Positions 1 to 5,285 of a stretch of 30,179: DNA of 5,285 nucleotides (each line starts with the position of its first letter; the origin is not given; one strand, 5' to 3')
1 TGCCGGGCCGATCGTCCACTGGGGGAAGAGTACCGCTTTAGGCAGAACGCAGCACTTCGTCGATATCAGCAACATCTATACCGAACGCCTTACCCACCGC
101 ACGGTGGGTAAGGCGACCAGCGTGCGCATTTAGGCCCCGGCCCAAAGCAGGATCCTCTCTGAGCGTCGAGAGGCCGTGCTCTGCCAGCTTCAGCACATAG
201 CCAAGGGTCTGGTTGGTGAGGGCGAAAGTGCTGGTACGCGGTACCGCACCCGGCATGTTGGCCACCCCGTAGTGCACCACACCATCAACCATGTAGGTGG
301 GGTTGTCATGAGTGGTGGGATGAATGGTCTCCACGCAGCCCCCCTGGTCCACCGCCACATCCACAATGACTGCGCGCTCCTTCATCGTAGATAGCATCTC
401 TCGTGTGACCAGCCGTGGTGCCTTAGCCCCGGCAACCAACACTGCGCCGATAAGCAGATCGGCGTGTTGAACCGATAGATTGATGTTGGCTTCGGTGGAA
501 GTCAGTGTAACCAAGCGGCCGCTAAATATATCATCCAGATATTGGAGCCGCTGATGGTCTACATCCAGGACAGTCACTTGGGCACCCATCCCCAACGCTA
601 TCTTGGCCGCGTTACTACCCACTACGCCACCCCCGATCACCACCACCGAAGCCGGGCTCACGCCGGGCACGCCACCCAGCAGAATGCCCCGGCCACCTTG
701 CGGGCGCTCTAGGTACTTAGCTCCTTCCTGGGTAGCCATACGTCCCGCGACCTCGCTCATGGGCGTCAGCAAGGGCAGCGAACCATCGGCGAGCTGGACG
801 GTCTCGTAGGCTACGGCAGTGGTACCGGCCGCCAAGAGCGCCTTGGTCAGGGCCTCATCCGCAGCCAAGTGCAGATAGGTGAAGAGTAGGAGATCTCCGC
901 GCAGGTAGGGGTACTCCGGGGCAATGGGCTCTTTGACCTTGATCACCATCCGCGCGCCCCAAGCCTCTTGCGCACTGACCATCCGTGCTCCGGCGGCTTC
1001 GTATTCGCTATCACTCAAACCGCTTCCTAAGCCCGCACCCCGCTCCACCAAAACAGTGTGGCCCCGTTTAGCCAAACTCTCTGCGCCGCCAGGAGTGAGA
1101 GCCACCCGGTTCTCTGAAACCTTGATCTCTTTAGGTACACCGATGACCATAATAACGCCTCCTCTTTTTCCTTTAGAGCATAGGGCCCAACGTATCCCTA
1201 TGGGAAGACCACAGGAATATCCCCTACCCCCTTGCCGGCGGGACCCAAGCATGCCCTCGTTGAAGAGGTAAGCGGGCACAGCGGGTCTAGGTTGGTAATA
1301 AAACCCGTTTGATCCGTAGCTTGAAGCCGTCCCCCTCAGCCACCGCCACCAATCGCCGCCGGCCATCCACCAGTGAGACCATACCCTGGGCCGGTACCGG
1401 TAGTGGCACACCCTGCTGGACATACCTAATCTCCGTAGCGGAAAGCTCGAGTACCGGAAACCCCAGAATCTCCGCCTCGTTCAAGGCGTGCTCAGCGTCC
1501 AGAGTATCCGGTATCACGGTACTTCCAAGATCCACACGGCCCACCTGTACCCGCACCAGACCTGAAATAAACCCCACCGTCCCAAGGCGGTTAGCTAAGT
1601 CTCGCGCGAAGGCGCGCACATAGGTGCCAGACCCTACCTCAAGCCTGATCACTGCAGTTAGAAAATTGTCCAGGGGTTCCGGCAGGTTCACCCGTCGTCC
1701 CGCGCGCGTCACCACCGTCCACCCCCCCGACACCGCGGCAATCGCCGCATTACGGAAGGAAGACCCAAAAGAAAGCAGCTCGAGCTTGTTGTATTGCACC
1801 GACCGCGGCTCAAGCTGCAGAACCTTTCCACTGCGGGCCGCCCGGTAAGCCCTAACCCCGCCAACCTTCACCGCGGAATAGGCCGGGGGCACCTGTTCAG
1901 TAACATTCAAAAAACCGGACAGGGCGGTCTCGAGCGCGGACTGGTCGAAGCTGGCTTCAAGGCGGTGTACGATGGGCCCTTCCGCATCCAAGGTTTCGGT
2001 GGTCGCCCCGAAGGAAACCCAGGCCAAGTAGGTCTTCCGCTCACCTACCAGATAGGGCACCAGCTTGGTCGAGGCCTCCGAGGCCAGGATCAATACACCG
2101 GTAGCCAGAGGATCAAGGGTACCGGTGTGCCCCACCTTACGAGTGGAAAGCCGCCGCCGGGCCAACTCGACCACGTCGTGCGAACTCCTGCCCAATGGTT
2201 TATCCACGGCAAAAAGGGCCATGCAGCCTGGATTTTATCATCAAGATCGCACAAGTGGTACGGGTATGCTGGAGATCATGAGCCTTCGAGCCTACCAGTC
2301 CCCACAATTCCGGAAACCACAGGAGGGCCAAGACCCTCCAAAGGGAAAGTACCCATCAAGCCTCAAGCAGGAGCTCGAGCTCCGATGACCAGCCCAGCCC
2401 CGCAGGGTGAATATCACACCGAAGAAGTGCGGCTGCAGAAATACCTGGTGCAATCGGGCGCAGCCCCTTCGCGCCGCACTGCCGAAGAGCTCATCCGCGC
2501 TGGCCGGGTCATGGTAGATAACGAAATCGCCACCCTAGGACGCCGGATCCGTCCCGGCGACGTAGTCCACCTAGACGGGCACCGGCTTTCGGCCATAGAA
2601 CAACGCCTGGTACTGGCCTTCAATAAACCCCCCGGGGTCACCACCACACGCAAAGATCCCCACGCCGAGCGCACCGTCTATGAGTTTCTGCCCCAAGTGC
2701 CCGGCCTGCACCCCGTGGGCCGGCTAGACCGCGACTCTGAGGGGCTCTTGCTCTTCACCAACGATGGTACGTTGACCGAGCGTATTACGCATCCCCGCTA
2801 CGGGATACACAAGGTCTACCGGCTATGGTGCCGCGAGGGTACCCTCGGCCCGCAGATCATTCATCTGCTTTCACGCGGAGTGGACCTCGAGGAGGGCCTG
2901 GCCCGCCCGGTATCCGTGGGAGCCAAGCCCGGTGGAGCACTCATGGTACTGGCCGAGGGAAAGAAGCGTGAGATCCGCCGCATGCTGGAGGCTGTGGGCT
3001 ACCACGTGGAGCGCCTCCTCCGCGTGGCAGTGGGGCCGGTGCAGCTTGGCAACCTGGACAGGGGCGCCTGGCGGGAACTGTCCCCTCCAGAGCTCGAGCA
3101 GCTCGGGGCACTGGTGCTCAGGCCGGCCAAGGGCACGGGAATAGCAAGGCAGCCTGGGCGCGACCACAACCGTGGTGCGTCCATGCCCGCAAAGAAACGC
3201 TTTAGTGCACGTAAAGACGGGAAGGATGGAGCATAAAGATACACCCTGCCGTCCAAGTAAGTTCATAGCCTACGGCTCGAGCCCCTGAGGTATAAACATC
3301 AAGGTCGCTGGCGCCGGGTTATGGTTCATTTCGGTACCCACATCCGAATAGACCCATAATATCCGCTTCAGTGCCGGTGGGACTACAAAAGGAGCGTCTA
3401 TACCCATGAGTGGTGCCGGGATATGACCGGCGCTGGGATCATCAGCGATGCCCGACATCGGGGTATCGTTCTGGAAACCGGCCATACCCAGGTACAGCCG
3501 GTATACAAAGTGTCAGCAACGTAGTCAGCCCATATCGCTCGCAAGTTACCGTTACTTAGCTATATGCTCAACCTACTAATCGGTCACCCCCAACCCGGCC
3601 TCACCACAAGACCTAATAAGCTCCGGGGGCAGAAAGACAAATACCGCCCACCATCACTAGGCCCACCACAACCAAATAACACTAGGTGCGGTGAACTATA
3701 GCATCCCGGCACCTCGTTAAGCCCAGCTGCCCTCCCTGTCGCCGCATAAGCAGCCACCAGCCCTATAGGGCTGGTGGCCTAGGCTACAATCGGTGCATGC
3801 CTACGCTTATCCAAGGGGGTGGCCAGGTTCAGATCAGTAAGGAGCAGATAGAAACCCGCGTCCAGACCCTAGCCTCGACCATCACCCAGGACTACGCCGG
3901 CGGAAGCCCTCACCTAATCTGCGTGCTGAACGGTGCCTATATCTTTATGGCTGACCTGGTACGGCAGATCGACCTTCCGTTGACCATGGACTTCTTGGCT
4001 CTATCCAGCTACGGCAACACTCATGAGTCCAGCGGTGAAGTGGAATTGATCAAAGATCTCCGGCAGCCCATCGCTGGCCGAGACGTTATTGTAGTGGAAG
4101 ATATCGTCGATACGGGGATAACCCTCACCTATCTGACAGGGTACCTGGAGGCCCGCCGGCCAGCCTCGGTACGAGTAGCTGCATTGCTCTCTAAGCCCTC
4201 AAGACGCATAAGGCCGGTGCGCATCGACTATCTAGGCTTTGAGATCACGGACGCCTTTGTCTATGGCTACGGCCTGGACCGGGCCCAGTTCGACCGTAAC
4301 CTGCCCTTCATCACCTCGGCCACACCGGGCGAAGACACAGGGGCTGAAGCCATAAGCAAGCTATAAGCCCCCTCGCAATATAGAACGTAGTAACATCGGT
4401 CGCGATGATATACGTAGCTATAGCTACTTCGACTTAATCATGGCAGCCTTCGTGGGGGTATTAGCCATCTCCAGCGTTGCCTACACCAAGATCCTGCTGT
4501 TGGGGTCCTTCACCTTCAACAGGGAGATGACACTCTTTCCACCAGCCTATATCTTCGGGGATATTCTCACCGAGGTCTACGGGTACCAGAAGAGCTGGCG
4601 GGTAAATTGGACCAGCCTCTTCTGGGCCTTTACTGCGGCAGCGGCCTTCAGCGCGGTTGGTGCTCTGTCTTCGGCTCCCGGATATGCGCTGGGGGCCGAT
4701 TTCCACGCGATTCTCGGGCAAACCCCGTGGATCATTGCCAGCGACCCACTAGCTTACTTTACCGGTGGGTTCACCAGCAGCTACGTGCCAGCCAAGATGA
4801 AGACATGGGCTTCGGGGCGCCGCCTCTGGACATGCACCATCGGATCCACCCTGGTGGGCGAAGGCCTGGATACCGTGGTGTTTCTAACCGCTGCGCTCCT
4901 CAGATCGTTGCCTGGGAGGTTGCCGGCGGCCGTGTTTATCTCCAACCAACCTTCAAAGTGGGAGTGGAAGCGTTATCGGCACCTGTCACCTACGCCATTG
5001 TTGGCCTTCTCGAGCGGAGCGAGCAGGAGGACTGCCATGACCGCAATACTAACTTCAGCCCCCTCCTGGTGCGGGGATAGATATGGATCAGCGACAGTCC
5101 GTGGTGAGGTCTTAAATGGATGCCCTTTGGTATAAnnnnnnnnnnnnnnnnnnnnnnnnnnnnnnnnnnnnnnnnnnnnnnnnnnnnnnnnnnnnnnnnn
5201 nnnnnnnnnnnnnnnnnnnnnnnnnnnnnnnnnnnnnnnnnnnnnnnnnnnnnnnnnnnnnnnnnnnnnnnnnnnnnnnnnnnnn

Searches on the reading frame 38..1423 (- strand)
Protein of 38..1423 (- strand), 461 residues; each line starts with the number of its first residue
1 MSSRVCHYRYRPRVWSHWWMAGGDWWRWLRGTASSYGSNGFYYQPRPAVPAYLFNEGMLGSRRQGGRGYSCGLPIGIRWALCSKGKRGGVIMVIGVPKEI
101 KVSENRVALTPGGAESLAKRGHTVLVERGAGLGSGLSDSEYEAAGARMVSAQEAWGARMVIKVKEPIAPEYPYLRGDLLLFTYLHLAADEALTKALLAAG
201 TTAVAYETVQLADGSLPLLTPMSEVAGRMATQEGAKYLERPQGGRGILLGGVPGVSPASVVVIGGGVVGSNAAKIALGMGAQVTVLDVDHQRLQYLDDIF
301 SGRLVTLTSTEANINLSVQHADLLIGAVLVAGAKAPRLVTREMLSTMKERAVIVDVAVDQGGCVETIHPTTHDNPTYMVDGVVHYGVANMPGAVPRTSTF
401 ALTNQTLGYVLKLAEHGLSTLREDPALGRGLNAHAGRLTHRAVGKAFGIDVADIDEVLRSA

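Call 57: search_protein_families(library=pfam, proteins=[window:38-1423:-], max_evalue=0.00001)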
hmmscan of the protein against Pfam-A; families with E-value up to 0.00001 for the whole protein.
window:38-1423:- (461 aa): 4 families
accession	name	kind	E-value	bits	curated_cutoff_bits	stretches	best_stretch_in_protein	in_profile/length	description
PF01262.27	AlaDh_PNT_C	-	7.5e-88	293.9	23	1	230-440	1-213/214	Alanine dehydrogenase/PNT, C-terminal domain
PF05222.21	AlaDh_PNT_N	-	1.4e-45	155.3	30.4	1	95-226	1-136/136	Alanine dehydrogenase/PNT, N-terminal domain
PF07992.20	Pyr_redox_2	-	4.9e-08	33.2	26.1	1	199-305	93-190/291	Pyridine nucleotide-disulphide oxidoreductase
PF00070.33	Pyr_redox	-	8.1e-06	26.7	22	0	259-308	1-50/82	Pyridine nucleotide-disulphide oxidoreductase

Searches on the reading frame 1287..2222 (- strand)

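Call 57: search_protein_families(library=pfam, proteins=[window:1287-2222:-], max_evalue=0.00001)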
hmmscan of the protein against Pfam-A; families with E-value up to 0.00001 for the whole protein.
window:1287-2222:- (311 aa): 1 family
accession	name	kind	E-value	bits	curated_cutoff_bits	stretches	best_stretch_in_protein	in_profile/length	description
PF01509.24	TruB_N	-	2.5e-40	138.7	27.3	1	22-158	1-138/149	TruB family pseudouridylate synthase (N terminal domain)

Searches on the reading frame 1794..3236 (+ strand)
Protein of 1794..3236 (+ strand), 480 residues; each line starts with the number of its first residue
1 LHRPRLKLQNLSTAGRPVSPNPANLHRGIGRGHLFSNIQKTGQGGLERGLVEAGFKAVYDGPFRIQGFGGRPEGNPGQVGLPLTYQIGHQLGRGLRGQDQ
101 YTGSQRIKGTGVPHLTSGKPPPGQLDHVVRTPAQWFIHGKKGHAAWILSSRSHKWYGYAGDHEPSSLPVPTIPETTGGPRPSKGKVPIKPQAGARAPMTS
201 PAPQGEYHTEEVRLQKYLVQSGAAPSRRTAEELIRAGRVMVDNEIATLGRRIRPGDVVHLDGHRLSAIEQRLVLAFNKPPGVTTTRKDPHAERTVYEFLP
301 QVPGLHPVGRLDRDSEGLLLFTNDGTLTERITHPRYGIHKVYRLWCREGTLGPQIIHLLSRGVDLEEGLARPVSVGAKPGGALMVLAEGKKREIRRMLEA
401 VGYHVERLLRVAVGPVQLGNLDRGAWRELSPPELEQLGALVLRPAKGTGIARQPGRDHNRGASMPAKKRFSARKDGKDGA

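Call 57: search_protein_families(library=pfam, proteins=[window:1794-3236:+], max_evalue=0.00001)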
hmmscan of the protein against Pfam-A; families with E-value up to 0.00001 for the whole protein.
window:1794-3236:+ (480 aa): 2 families
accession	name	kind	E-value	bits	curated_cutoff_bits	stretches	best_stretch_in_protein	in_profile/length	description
PF00849.27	PseudoU_synth_2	-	1.1e-17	65.1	26.8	1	273-400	2-152/152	RNA pseudouridylate synthase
PF01479.30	S4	-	1.5e-14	53.8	22.8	1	212-258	1-48/48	S4 domain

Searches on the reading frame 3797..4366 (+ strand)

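Call 57: search_protein_families(library=pfam, proteins=[window:3797-4366:+], max_evalue=0.00001)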
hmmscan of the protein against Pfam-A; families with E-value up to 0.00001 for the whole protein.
window:3797-4366:+ (189 aa): 1 family
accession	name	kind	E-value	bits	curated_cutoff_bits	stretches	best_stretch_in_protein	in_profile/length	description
PF00156.33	Pribosyltran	-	1.1e-25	90.3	26.3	1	16-161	9-156/158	Phosphoribosyl transferase domain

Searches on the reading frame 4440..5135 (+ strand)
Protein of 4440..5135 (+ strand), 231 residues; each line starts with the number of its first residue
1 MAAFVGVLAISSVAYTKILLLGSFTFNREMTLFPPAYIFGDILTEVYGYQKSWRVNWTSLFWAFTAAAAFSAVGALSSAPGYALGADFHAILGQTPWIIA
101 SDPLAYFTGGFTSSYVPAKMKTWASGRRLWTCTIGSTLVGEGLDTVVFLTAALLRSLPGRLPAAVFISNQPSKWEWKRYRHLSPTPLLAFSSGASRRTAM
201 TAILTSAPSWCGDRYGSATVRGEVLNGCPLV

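Call 57: search_protein_families(library=pfam, proteins=[window:4440-5135:+], max_evalue=0.00001)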
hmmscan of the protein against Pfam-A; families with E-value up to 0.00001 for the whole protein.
window:4440-5135:+ (231 aa): 1 family
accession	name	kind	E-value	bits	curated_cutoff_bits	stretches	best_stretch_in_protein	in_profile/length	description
PF02592.20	Vut_1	-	2.1e-27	96.8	27.2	1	32-159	6-124/152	Putative vitamin uptake transporter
